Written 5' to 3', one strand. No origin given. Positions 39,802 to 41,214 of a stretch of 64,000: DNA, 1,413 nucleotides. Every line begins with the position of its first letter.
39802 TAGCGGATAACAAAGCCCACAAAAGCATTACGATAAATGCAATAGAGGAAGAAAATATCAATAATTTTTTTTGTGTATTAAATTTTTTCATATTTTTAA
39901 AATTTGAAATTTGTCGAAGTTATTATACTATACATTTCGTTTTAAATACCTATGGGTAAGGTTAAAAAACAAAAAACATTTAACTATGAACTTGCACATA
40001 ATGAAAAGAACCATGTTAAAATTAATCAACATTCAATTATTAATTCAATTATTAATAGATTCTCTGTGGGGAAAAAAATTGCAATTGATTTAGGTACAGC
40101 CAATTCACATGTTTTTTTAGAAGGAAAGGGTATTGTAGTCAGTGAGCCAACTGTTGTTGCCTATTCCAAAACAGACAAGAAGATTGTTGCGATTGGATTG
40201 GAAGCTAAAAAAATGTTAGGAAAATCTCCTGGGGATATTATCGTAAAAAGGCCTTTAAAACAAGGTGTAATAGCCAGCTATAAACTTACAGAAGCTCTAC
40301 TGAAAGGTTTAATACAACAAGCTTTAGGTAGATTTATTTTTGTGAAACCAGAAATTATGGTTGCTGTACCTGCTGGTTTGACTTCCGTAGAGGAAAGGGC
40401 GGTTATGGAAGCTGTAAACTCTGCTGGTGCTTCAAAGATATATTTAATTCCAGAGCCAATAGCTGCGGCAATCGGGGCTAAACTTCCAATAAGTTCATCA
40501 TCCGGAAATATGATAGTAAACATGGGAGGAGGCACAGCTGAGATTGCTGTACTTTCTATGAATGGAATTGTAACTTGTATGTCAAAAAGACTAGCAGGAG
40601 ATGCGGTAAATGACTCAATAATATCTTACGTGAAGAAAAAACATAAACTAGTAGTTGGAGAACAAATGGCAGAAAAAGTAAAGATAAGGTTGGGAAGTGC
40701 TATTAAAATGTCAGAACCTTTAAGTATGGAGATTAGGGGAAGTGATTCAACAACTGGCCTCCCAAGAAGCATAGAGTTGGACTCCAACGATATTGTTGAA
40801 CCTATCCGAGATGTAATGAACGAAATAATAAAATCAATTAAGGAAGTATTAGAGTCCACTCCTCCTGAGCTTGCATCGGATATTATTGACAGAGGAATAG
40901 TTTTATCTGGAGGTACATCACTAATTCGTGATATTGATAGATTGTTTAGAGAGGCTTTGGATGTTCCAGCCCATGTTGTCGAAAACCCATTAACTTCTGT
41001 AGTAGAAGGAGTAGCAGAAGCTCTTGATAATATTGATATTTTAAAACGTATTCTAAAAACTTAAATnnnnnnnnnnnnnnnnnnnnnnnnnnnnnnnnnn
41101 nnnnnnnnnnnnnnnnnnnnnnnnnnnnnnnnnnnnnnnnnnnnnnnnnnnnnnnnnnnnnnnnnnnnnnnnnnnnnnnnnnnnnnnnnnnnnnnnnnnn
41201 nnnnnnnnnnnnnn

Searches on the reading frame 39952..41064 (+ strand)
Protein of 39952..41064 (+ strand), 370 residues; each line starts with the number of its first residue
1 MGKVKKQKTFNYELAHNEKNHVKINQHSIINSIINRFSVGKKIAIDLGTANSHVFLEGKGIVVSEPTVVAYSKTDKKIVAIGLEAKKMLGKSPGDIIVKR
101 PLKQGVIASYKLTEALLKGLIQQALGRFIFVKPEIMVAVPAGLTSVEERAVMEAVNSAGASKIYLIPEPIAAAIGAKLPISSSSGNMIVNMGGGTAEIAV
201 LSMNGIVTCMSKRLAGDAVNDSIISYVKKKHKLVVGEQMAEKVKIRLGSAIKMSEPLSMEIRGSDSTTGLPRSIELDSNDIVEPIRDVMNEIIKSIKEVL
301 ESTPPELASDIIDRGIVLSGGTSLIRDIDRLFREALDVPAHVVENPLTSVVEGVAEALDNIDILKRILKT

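Call 53: search_protein_families(library=pfam, max_evalue=0.00001, proteins=[window:39952-41064:+])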
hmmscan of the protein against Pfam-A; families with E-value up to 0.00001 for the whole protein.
window:39952-41064:+ (370 aa): 3 families
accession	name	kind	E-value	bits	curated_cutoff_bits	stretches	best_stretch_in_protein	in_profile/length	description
PF06723.19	MreB_Mbl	-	1.7e-121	405.5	27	1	41-365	2-326/327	MreB/Mbl protein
PF00012.26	HSP70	-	1.1e-10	40.8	20.6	1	134-353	135-367/599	Hsp70 protein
PF14450.12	FtsA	-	1.9e-06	28.7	31.8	1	188-345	2-112/127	Cell division protein FtsA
